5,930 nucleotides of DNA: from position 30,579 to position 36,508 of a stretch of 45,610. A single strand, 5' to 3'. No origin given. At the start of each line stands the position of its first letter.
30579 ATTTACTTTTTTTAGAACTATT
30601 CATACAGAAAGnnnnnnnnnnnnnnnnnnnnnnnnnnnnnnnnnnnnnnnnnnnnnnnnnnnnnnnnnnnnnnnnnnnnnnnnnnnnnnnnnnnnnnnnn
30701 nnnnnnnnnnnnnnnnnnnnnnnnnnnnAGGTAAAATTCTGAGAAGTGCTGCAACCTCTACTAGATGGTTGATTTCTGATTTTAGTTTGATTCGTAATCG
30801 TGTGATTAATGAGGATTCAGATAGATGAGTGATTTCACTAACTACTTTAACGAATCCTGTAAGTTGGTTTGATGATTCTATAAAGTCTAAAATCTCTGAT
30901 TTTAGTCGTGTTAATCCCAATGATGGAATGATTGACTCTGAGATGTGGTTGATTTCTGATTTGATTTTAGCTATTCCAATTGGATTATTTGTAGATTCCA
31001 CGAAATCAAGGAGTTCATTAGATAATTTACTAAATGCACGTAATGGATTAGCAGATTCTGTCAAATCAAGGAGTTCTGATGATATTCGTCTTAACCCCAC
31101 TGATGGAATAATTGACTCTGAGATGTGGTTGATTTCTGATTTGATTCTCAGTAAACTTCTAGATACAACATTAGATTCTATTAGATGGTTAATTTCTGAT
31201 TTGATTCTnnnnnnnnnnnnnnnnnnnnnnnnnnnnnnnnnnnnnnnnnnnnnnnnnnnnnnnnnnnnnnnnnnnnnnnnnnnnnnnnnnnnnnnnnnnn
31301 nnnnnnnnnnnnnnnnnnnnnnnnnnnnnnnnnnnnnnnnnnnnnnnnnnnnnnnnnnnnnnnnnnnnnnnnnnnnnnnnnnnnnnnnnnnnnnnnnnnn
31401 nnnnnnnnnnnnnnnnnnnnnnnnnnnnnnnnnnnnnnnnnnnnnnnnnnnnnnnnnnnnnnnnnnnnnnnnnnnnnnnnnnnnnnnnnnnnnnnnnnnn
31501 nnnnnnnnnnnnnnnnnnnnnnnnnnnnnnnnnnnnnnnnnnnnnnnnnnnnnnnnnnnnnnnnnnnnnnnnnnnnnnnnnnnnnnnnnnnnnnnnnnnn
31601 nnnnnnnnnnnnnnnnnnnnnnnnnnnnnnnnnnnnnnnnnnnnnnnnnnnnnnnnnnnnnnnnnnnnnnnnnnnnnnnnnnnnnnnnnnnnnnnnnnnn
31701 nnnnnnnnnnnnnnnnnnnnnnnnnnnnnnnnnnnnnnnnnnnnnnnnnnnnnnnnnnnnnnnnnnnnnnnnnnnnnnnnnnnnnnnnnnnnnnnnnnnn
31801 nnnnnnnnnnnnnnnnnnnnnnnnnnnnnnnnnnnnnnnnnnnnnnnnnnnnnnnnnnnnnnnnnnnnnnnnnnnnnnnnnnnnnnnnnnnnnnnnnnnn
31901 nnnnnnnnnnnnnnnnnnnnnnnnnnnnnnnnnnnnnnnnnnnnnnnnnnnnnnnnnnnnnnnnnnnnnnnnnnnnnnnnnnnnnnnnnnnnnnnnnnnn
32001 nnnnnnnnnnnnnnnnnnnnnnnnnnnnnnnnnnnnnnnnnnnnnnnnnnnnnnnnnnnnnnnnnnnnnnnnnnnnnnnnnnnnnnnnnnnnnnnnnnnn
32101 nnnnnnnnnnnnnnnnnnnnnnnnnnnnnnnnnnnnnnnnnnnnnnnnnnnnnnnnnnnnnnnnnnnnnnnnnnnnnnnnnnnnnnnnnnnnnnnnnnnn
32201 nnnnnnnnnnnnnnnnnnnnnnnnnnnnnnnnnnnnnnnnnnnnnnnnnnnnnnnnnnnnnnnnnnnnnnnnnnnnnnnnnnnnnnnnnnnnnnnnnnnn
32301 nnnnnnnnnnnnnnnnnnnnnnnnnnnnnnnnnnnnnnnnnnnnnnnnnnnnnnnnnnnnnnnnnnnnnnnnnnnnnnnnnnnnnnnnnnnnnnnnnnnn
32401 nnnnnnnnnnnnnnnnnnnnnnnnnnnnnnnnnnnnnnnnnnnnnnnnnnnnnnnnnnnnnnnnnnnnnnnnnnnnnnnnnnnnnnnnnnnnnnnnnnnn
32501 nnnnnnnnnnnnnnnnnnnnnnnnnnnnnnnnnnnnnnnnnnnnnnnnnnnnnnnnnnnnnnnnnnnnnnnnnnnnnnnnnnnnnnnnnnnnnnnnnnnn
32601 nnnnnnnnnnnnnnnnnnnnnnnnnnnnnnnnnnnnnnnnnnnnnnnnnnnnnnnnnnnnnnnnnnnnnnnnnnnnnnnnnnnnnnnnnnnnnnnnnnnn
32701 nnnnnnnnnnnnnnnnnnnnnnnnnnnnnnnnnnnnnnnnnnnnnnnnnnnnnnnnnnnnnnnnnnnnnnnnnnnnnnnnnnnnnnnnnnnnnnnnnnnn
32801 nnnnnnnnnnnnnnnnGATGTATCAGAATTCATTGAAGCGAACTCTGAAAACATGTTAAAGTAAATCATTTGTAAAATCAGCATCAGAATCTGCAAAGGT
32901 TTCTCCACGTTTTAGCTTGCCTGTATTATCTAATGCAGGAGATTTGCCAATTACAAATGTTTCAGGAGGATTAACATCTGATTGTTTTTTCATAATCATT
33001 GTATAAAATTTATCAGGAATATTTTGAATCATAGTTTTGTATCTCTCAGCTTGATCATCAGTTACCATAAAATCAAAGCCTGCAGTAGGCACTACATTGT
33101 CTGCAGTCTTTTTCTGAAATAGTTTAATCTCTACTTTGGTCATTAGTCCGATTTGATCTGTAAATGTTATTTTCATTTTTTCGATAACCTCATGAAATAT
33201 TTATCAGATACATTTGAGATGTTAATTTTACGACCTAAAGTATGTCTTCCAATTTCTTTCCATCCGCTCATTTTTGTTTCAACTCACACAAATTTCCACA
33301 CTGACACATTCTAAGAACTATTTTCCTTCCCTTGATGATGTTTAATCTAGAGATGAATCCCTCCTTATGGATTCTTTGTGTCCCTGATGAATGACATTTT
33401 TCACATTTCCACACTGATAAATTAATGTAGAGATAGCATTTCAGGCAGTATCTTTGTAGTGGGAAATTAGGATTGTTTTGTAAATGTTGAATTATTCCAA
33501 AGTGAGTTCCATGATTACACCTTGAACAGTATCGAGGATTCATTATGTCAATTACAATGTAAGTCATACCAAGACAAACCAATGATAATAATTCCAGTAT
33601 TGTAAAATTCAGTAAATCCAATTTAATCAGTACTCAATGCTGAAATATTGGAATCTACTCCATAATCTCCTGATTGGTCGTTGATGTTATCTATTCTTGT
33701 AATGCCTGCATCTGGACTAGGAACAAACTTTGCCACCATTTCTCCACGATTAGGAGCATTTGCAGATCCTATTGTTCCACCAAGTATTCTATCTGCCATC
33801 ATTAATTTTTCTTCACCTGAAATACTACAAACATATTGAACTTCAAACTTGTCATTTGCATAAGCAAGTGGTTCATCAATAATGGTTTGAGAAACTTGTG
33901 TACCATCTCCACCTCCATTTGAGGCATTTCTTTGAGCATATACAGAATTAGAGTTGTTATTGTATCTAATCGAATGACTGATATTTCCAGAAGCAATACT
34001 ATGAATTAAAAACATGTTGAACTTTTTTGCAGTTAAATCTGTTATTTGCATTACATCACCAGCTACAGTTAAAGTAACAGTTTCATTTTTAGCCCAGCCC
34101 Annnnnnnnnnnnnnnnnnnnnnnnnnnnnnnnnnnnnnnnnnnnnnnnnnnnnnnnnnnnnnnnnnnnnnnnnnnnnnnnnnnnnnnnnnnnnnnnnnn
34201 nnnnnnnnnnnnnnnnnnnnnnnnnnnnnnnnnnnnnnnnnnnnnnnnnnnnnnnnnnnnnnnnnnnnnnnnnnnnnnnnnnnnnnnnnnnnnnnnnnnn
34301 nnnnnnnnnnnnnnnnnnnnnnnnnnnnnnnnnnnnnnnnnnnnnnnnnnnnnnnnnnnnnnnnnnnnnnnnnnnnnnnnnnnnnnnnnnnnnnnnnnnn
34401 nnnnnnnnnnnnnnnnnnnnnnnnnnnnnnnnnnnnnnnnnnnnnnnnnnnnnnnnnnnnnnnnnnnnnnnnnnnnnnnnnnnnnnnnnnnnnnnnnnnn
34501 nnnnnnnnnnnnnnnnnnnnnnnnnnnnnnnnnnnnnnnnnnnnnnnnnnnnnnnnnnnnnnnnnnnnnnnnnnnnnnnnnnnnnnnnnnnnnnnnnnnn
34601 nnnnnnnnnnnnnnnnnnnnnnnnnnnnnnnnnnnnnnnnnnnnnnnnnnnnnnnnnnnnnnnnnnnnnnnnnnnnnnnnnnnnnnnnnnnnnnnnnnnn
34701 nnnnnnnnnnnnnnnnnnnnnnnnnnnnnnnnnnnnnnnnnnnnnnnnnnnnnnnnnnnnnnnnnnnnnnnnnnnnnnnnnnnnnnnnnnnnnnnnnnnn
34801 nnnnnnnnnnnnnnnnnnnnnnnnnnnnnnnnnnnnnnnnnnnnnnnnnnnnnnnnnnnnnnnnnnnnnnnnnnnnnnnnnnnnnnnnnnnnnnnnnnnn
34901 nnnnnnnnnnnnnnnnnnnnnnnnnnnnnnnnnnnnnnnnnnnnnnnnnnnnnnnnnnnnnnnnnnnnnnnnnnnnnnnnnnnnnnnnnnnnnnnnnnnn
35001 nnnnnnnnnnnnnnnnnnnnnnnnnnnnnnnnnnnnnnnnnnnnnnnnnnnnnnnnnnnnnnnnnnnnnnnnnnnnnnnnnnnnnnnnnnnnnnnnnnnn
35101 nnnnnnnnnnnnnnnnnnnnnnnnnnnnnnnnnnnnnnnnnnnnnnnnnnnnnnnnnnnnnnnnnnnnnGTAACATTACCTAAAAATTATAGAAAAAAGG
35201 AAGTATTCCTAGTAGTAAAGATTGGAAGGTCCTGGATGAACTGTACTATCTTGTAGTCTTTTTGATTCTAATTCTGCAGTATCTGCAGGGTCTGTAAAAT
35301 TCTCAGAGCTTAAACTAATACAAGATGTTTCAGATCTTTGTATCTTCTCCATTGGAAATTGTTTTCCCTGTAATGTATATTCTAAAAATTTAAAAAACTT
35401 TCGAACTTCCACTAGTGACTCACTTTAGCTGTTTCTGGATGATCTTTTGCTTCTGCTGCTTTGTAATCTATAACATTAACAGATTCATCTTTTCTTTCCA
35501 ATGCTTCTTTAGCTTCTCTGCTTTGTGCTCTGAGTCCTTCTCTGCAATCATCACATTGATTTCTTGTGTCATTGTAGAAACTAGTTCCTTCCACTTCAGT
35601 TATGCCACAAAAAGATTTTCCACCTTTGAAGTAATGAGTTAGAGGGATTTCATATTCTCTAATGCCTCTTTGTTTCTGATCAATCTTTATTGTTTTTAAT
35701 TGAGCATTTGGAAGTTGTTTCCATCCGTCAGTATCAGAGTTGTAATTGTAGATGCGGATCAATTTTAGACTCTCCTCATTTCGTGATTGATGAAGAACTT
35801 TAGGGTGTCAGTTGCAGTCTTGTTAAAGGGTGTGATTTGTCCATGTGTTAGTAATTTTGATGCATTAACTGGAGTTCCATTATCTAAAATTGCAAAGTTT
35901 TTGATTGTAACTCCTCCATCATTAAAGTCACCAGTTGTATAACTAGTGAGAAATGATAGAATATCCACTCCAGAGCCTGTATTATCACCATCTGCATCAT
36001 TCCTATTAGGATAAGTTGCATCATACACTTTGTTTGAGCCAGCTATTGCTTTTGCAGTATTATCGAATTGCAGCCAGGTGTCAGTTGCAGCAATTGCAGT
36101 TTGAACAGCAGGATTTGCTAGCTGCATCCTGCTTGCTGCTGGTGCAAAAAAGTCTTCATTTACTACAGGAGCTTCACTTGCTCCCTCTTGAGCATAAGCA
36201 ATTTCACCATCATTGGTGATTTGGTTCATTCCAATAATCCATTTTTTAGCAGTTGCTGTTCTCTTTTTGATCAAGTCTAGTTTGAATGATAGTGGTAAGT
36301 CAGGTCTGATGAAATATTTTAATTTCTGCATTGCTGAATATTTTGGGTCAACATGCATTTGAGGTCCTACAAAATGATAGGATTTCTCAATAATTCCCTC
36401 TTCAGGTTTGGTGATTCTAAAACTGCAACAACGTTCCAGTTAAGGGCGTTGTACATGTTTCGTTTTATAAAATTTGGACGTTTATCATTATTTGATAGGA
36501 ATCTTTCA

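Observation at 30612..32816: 734-aa protein made almost entirely of a 20-residue repeat (60-bp DNA period) that matches no repeat family I recognise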

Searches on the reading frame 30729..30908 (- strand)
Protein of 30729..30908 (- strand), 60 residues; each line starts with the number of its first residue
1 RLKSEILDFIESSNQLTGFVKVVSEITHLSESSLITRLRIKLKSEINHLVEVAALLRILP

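Call 27: search_solved_structures(query=A2, max_evalue=10)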
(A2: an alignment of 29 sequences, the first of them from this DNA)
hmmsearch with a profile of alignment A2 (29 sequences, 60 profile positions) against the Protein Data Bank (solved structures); distinct sequences matched with E-value up to 10: 0.

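Call 35: search_protein_representatives(alignment_id=A2)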
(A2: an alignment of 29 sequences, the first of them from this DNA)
Query: 29 sequences, 60 profile positions. Proteins with E-value up to 0.001 (for the whole library): 308; up to 1e-10: 171; up to 1e-30: 50. The best 150 are listed.
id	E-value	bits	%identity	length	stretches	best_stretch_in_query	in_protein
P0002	2.3e-232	767.0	-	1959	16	1-60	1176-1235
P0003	3.7e-157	526.1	-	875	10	1-57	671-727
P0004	2.7e-85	296.0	-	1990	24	4-59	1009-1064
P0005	3.6e-85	295.6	-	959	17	1-58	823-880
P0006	3.4e-80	279.6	-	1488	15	1-56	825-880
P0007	1.2e-74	261.9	-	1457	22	4-59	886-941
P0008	1.6e-68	242.3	-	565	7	1-59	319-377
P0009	6.3e-60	214.7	-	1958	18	3-60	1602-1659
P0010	2.8e-58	209.5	-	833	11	1-56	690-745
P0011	4.3e-57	205.7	-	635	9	1-58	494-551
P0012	2.8e-53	193.4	-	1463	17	2-59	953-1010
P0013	2.1e-52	190.7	-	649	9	4-60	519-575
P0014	2.4e-51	187.3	-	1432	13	1-60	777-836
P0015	9.7e-51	185.3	-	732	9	1-60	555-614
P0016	9.8e-51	185.3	-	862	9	1-60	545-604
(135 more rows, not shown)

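Call 56: find_related_loci(query=P0007, collection=viral_contigs, flank=10000)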
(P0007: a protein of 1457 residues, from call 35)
Query P0007 (1457 aa) in viral_contigs; peptide patterns used: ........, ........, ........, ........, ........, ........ (x = any residue, [..] = any of these).
3 stretches matched a pattern, but none encodes a relative of the query by tblastn (E <= 1e-3).

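Call 57: find_related_loci(query=P0010, collection=viral_contigs, flank=10000)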
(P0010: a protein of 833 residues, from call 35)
Query P0010 (833 aa) in viral_contigs; peptide patterns used: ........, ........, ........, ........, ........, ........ (x = any residue, [..] = any of these).
3 stretches matched a pattern, but none encodes a relative of the query by tblastn (E <= 1e-3).

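Call 64: search_dna_similar(query=P0010, collection=phages, mode=protein, max_evalue=0.00001, max_rows=25)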
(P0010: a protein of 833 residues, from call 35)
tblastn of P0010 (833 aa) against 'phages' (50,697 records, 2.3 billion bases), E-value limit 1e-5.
No match.

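Call 65: search_dna_similar(query=P0007, collection=phages, mode=protein, max_evalue=0.00001, max_rows=25)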
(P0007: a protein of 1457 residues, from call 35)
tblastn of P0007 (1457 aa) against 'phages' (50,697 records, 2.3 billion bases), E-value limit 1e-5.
No match.

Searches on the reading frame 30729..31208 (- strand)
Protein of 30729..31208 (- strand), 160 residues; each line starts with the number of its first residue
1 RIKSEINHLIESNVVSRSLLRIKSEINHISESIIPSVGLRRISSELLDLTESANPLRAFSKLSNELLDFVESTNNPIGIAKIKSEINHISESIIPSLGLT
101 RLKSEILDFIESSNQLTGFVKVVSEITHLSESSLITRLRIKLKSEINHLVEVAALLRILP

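Call 49: predict_structure(alignment_id=A4)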
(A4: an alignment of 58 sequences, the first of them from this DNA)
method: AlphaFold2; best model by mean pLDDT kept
length: 160 residues; sequences in the alignment: 58
mean_pLDDT: 65.7   pTM: 0.56
mean pLDDT of the five models: 65.7, 52.1, 42.5, 33.0, 26.5
residues with pLDDT >= 90: 0; 70-90: 32; 50-70: 128; < 50: 0
segments of 3 or more residues with pLDDT < 50: none
pLDDT, mean of each block of 10 residues (from residue 1): 71 70 68 62 63 62 64 65 67 66 68 65 69 65 67 60
secondary structure, 60 per line:
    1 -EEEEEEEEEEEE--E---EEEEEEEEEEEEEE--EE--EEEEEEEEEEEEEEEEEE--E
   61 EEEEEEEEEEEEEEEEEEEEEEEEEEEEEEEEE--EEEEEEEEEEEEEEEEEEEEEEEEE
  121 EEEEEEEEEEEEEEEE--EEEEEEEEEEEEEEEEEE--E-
elements in order: E2-13 E20-33 E40-57 E60-93 E96-136 E139-156

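Call 53: fold_search(model_id=the predicted structure, library=pdb)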
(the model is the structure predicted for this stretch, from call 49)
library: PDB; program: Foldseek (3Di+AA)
matches with E <= 10: 123; with E <= 0.001: 0
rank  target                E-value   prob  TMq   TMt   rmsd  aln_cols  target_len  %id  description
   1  6n2b_A                7.9e-02  0.14  0.31  0.17   9.8       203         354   12  The Crystal Structure of Caldicellulosiruptor kristjanssonii Tapirin C-terminal domain (released 2018-12-19)
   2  6n2c_B                1.3e-01  0.06  0.21  0.12  13.0       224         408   10  The Crystal Structure of Caldicellulosiruptor hydrothermalis Tapirin C-terminal domain (released 2018-12-19)
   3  4z05_A                1.4e-01  0.11  0.29  0.25  11.9       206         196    7  C. bescii Family 3 pectate lyase mutant E84A (released 2015-12-23)
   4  9u4u_A                1.4e-01  0.02  0.13  0.13  18.1       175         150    8  Structure of the functional amyloid FapC from Pseudomonas sp.UK4 (released 2025-08-06)
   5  8x0z                  1.8e-01  0.04  0.17  0.14  18.1       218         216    7  Crystal structure of A101C/A120C mutant of FfIBP (released 2024-11-13)
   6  6eio                  3.5e-01  0.11  0.33  0.26  17.7       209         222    8  Crystal structure of an ice binding protein from an Antarctic Biological Consortium (released 2018-03-28)
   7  3p4g_A                3.5e-01  0.03  0.18  0.13  14.0       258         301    8  X-ray crystal structure of a hyperactive, Ca2+-dependent, beta-helical antifreeze protein from an Antarctic bacterium (released 2011-04-27)
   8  8x1l                  3.8e-01  0.08  0.28  0.23  18.9       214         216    6  Crystal structure of S96C/L132C mutant of FfIBP (released 2024-11-13)
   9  4yzq_B                4.4e-01  0.21  0.48  0.41   6.8       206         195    6  C. bescii Family 3 pectate lyase double mutant K108A/Q111N in complex with trigalacturonic acid (released 2015-12-23)
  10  3t9g_B                4.7e-01  0.18  0.45  0.39   7.4       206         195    9  The crystal structure of family 3 pectate lyase from Caldicellulosiruptor bescii (released 2012-05-09)
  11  5t61_C                4.7e-01  0.06  0.21  0.16  11.0       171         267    8  TUNGSTEN-CONTAINING FORMYLMETHANOFURAN DEHYDROGENASE FROM METHANOTHERMOBACTER WOLFEII, TRICLINIC FORM AT 2.55 A (released 2016-10-19)
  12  7ehk                  4.7e-01  0.04  0.21  0.17  17.9       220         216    6  Crystal structure of C107S mutant of FfIBP (released 2022-03-02)
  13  4yzq_A                5.3e-01  0.12  0.40  0.35   8.2       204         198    9  C. bescii Family 3 pectate lyase double mutant K108A/Q111N in complex with trigalacturonic acid (released 2015-12-23)
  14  4z03_B                5.3e-01  0.11  0.38  0.32  10.8       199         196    5  C. bescii Family 3 pectate lyase double mutant K108A in complex with trigalacturonic acid (released 2015-12-23)
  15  5awg_F                5.7e-01  0.11  0.36  0.21   9.8       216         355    9  Crystal structure of Hg-bound SufB-SufC-SufD complex from Escherichia coli (released 2015-11-11)
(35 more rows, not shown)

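Call 55: find_homologous_proteins(query=A4, max_evalue=1e-10)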
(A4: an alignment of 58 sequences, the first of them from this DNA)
Query A4 (58 sequences): 8000 candidates shared short words with the query, none scored E <= 1e-10.

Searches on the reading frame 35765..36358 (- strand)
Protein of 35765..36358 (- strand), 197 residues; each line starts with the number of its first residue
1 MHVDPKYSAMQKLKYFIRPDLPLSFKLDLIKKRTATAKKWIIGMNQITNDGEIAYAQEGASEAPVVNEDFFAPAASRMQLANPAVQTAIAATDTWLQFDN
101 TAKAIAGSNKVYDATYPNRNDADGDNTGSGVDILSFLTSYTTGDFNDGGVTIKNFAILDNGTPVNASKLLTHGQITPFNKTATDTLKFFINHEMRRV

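Call 18: search_protein_families(library=phrogs, proteins=[window:35765-36358:-], max_evalue=0.01)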
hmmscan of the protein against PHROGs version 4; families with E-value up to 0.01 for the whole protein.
window:35765-36358:- (197 aa): 0 families

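Call 90: search_solved_structures(query=A6, max_evalue=10)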
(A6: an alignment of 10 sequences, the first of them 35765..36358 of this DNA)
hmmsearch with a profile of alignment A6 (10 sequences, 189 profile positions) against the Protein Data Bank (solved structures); distinct sequences matched with E-value up to 10: 1.
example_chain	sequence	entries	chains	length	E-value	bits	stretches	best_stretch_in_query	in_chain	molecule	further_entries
9ert_B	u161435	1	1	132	0.12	15.4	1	41-93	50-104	Chains: B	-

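Call 91: search_protein_families(library=pfam, alignment_id=A6, max_evalue=0.1)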
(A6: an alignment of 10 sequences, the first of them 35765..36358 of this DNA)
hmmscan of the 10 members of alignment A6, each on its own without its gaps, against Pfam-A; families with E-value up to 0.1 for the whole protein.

A. member 1, window:35765-36358:- (197 aa): 0 families

B. families by the number of members that match (of 10 scanned): 0 families

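Call 104: search_dna_similar(query=window:35765-36358:-, collection=phages, mode=protein, max_evalue=0.001, max_rows=25)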
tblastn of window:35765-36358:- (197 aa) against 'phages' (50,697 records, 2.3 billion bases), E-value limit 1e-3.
No match.
